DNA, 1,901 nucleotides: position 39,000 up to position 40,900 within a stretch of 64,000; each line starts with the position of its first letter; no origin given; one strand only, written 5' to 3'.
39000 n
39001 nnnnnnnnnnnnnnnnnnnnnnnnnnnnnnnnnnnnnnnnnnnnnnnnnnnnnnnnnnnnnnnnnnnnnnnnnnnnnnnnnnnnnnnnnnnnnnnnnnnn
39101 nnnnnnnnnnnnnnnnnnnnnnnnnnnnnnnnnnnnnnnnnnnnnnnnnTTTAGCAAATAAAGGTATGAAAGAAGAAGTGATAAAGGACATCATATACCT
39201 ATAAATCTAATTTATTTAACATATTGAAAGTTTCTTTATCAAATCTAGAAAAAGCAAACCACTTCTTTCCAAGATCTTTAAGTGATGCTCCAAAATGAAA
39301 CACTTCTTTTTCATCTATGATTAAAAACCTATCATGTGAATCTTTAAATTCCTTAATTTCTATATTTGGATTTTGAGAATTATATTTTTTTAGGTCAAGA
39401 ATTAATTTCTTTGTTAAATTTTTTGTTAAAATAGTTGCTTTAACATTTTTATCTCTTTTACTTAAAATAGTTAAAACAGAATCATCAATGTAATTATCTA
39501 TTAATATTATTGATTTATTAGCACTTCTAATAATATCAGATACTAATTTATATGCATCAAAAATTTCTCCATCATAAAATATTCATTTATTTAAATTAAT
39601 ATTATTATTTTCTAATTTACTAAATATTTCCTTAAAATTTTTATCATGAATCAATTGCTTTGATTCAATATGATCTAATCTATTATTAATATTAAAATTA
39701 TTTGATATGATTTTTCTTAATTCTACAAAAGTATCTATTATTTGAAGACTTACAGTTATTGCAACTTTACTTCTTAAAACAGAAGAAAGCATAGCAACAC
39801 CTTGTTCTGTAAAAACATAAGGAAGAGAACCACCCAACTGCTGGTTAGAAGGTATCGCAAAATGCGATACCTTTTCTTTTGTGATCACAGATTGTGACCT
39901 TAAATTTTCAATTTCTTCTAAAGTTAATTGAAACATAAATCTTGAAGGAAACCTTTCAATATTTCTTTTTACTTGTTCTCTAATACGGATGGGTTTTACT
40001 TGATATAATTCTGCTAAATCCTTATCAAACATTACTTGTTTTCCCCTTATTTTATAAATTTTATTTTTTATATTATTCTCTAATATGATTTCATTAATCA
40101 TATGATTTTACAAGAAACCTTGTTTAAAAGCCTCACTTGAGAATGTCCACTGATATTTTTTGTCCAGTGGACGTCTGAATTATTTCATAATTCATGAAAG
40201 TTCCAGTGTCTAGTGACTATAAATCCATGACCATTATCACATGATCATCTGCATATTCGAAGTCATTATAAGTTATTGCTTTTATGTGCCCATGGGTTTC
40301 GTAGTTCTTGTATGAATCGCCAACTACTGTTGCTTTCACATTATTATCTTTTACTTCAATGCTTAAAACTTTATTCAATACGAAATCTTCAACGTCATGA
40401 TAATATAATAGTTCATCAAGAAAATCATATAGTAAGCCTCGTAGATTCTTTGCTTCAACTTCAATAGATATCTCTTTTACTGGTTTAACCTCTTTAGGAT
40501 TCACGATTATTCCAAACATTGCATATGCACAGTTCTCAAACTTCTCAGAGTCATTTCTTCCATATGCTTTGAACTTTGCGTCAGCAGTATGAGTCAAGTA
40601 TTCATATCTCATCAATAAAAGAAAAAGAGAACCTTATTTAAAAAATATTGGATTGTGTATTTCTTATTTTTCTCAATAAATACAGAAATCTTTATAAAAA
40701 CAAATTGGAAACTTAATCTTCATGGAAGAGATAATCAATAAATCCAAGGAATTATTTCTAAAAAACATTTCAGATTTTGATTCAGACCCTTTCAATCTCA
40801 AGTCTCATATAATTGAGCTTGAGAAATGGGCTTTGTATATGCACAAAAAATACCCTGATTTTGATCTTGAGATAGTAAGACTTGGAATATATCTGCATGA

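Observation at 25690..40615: About 13 kb island inserted between rtcB and its cofactor gene archease, bracketed by two decayed KilA-N-superfamily genes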

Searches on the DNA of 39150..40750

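Call 56: search_rna_families(source=window, start=39150, end=40750, threshold=evalue, max_evalue=10)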
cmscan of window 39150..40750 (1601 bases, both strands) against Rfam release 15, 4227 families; matches with E-value up to 10: 1.
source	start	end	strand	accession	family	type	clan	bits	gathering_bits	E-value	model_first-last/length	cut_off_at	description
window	39847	39882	+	RF00489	ctRNA_p42d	Gene; antisense;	-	23.5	50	0.029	1-46/46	no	ctRNA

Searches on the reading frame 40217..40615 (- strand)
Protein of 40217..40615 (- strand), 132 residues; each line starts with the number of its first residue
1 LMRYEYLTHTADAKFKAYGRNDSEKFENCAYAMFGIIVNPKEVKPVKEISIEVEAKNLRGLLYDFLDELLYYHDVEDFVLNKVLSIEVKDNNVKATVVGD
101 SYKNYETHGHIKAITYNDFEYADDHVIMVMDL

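Call 4: search_protein_families(library=pfam, proteins=[window:40217-40615:-], max_evalue=0.01)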
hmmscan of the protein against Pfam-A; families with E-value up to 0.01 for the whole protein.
window:40217-40615:- (132 aa): 1 family
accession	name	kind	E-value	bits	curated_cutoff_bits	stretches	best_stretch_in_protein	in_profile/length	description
PF01951.21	Archease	-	1.6e-31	109.9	25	1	4-121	1-121/136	Archease protein family (MTH1598/TM1083)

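Call 13: find_encoding_contigs(protein=window:40217-40615:-, flank=10000, max_places=10)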
Protein window:40217-40615:- (132 aa): no gene with exactly this product is on record in the collection.

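Call 14: find_encoding_contigs(protein=window:40217-40612:-, flank=10000, max_places=10)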
Protein window:40217-40612:- (131 aa): 3 contigs read that carry it; 3 places shown.
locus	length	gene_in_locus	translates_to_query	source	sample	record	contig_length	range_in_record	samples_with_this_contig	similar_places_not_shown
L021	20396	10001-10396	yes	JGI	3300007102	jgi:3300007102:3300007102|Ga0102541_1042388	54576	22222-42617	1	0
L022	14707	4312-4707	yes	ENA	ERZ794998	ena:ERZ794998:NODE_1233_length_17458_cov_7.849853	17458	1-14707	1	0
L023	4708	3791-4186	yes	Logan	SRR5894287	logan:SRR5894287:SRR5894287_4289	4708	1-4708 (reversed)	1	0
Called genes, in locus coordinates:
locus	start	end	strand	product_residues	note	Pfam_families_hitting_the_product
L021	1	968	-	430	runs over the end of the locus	PF18195:GatD_N, PF00710:Asparaginase, PF17763:Asparaginase_C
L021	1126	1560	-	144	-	PF00520:Ion_trans (weak)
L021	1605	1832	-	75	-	-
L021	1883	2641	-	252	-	PF01784:DUF34_NIF3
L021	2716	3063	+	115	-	-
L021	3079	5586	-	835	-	PF02359:CDC48_N, PF02933:CDC48_2, PF05496:RuvB_N (weak), PF13191:AAA_16 (weak), PF00004:AAA, PF17862:AAA_lid_3, PF00004:AAA, PF17862:AAA_lid_3, +33 more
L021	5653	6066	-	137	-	-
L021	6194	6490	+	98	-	-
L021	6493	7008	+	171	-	PF09622:DUF2391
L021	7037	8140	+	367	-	PF04055:Radical_SAM, PF13353:Fer4_12 (weak), PF26257:DUF8061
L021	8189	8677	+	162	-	PF12641:Flavodoxin_3, PF12724:Flavodoxin_5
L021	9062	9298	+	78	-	-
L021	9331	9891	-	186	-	PF01966:HD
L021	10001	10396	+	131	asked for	PF01951:Archease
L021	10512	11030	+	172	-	PF10543:ORF6N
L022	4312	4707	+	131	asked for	PF01951:Archease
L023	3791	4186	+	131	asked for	PF01951:Archease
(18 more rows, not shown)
